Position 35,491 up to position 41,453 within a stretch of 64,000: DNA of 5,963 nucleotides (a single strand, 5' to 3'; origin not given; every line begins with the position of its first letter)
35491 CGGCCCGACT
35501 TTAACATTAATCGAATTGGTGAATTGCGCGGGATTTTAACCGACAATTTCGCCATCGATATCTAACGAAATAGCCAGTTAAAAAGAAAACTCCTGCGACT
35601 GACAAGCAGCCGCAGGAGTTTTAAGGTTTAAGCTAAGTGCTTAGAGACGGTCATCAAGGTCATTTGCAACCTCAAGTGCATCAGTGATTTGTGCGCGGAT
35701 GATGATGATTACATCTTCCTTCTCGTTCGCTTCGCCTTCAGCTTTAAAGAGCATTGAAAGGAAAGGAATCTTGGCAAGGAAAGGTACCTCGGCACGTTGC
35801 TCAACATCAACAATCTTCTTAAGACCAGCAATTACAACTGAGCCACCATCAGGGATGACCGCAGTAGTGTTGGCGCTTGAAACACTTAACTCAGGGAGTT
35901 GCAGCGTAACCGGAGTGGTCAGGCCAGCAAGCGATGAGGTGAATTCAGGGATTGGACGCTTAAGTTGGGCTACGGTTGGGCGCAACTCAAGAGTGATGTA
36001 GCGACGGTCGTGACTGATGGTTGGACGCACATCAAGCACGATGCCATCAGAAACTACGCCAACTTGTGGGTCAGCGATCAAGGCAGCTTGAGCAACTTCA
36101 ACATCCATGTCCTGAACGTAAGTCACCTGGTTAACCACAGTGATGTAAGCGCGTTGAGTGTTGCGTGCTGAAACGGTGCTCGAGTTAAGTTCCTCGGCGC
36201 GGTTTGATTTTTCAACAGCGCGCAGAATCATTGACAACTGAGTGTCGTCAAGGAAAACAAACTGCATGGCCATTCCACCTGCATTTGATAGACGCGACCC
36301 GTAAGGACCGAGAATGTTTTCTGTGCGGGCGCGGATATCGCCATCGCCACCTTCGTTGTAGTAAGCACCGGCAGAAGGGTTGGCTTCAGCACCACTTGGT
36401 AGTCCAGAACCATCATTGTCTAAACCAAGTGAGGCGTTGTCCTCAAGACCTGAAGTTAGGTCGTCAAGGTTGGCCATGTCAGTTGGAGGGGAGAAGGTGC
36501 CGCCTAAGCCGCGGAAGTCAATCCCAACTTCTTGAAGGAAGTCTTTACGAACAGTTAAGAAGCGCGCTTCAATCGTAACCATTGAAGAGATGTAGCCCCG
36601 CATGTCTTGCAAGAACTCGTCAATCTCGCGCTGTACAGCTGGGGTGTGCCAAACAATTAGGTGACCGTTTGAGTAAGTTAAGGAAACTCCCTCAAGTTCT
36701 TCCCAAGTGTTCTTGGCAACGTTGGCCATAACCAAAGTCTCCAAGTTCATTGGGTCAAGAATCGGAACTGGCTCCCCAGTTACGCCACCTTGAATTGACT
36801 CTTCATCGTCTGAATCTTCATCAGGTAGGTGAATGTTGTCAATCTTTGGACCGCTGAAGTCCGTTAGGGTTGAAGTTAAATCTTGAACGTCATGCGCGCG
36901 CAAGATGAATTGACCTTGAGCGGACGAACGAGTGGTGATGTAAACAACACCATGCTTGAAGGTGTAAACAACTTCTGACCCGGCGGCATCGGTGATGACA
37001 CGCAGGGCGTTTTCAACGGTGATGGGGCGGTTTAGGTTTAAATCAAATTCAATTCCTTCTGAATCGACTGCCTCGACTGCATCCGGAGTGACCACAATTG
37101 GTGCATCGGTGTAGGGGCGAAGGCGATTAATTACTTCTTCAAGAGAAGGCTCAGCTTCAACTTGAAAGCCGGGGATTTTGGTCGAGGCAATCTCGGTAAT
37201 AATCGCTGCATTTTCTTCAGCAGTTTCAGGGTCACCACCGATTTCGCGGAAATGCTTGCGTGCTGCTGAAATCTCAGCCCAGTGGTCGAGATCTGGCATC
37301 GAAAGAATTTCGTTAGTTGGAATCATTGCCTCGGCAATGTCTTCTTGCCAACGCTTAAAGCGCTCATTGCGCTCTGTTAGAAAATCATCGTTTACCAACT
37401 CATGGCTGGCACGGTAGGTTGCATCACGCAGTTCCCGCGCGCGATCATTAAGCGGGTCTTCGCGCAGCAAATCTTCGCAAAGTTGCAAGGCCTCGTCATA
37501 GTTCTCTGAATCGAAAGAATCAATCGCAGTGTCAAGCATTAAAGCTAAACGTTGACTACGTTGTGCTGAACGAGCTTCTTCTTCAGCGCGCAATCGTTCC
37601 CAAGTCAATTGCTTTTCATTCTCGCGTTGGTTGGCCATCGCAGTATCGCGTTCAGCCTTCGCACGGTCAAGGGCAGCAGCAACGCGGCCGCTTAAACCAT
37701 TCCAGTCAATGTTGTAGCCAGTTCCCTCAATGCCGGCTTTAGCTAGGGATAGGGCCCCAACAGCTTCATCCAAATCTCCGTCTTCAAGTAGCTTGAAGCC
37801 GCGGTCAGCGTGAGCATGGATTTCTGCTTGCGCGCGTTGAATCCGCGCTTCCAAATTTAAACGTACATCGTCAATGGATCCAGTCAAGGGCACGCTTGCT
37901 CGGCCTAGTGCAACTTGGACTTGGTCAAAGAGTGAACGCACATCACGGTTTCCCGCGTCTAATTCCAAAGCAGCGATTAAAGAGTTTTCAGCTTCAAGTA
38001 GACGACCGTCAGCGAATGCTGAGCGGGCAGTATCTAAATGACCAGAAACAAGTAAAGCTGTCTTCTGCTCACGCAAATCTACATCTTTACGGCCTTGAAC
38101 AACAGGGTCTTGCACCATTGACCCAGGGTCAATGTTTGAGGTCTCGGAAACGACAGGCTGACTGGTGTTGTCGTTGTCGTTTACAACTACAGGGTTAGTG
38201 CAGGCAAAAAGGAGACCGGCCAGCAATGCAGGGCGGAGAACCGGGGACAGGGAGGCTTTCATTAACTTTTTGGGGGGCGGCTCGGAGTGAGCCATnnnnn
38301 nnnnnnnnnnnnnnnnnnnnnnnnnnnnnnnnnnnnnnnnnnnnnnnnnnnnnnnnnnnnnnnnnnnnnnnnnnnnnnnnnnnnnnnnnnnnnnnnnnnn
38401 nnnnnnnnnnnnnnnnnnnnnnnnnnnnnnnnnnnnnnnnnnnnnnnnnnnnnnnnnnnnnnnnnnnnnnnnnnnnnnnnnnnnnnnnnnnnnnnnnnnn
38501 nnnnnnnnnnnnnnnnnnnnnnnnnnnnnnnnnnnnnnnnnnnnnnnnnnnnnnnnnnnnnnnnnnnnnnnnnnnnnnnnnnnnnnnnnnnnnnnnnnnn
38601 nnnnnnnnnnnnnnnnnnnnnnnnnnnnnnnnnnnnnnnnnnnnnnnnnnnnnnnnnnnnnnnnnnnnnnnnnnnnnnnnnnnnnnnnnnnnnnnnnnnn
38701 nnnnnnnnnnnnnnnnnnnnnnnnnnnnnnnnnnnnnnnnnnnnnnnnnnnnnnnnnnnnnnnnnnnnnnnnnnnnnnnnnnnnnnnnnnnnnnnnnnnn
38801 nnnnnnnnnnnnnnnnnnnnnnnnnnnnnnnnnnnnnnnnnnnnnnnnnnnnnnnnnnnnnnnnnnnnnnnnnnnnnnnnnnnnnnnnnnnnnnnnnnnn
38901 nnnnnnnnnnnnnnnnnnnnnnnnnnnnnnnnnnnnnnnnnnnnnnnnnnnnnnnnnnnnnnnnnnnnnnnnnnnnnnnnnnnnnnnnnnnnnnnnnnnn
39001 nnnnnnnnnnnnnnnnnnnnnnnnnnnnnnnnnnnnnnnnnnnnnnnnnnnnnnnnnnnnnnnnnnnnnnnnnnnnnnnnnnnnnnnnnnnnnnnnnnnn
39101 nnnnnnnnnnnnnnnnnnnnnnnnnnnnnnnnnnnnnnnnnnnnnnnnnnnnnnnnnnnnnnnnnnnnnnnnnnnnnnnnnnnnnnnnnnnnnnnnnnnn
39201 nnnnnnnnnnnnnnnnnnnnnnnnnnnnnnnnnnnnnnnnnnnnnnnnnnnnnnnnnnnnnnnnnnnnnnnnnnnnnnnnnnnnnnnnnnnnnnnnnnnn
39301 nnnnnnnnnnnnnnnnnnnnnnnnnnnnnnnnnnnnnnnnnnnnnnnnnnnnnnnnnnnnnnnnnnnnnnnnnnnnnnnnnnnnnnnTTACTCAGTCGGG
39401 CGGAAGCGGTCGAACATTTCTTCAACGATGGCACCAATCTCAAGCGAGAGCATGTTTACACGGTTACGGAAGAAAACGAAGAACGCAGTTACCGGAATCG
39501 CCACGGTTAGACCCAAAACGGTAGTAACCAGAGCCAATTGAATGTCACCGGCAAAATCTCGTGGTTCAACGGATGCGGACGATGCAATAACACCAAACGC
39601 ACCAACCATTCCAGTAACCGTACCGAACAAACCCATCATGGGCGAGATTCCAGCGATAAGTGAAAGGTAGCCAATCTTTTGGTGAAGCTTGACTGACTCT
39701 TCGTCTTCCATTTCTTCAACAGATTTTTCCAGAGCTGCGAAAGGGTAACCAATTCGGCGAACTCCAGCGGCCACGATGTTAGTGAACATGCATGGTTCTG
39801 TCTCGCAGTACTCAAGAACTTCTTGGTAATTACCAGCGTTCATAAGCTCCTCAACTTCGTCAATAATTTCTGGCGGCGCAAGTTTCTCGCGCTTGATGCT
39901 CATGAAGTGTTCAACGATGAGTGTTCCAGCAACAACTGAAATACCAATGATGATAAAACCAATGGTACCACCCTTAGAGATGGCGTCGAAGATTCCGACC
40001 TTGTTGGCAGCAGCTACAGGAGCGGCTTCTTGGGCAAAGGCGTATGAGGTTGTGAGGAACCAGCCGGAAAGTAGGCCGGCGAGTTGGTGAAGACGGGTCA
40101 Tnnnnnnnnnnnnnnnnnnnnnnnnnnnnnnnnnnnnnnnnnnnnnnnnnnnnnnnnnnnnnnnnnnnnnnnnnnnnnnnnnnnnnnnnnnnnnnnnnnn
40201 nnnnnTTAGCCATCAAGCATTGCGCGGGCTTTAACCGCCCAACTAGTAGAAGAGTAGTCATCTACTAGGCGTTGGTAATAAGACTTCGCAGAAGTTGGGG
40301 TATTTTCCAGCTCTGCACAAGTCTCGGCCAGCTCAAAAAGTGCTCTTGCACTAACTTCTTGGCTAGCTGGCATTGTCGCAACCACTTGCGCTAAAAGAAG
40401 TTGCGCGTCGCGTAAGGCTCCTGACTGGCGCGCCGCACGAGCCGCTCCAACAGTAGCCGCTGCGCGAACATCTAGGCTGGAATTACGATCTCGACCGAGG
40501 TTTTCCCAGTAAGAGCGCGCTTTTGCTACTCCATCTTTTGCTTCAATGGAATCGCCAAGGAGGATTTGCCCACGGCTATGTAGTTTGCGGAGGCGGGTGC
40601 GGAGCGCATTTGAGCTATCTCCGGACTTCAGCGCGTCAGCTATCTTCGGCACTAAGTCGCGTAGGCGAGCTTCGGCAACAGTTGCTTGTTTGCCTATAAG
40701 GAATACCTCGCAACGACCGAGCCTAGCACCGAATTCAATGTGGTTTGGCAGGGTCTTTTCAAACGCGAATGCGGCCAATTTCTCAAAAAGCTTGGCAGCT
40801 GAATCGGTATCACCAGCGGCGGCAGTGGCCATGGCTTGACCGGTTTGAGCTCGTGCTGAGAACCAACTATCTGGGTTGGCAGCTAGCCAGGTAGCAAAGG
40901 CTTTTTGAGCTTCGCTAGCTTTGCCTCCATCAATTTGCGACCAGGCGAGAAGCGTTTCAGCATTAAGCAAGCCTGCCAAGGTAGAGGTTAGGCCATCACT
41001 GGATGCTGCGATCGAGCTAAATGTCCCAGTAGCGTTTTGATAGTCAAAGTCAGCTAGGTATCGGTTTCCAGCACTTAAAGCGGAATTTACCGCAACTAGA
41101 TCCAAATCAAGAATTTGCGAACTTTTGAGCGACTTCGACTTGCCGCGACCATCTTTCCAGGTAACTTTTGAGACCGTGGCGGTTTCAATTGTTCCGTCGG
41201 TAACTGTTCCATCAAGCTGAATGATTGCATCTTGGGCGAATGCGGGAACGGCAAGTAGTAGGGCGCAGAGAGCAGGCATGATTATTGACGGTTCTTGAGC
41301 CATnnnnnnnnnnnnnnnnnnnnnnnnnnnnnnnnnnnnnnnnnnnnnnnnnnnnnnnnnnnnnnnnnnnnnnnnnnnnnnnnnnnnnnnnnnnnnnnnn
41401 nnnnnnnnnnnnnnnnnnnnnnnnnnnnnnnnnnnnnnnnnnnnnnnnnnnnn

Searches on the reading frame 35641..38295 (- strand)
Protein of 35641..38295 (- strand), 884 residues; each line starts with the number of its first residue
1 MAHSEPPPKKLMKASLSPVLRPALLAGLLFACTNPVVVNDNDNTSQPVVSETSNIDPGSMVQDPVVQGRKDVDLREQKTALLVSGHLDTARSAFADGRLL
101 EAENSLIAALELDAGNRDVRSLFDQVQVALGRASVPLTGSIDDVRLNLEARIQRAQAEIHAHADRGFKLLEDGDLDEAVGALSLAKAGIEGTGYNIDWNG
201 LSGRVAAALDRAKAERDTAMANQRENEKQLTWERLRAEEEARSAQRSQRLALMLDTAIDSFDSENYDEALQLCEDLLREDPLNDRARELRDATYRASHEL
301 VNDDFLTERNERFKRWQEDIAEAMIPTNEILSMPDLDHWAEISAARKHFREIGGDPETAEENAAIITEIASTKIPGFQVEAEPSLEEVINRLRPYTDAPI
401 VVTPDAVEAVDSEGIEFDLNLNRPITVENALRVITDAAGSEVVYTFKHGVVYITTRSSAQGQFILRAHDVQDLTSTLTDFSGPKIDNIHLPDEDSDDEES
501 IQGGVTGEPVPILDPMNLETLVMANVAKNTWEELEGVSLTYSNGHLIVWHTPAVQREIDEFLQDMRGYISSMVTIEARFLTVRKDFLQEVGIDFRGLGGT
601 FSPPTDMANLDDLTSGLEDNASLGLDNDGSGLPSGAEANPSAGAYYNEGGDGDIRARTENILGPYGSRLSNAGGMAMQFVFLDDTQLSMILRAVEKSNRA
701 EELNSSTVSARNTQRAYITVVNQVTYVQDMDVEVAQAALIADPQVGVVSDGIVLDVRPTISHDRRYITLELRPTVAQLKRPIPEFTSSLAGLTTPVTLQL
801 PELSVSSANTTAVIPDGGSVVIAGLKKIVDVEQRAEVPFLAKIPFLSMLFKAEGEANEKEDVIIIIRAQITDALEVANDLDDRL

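Call 33: search_protein_families(library=pfam, proteins=[window:35641-38295:-], max_evalue=0.001)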
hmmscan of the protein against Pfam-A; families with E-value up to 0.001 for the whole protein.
window:35641-38295:- (884 aa): 3 families
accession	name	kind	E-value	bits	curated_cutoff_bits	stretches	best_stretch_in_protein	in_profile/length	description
PF00263.26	Secretin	-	2.4e-24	86.3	27.5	1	693-871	1-168/169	Bacterial type II and III secretion system protein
PF14559.12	TPR_19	-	0.00024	21.8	25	0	261-287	2-28/68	Tetratricopeptide repeat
PF07719.23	TPR_2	-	0.00041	20.7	27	0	261-283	12-34/34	Tetratricopeptide repeat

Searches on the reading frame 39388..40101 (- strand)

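Call 68: search_protein_families(library=pfam, proteins=[window:39388-40101:-], max_evalue=0.001)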
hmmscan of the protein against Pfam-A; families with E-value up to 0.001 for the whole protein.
window:39388-40101:- (237 aa): 1 family
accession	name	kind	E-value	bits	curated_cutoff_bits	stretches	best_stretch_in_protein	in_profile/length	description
PF01618.21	MotA_ExbB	-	7.2e-24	84.4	22.9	1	120-220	23-123/127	MotA/TolQ/ExbB proton channel family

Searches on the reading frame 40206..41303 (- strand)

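Call 68: search_protein_families(library=pfam, proteins=[window:40206-41303:-], max_evalue=0.001)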
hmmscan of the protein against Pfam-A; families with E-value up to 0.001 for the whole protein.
window:40206-41303:- (365 aa): 3 families
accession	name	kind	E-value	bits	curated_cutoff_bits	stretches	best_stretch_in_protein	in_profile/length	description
PF13432.12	TPR_16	-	5.8e-06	27.1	32.7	0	287-350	3-61/65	Tetratricopeptide repeat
PF14559.12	TPR_19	-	1.1e-05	26.1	25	0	114-153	26-67/68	Tetratricopeptide repeat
PF13174.12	TPR_6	-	0.00089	20.2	26.3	0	321-351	2-31/33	Tetratricopeptide repeat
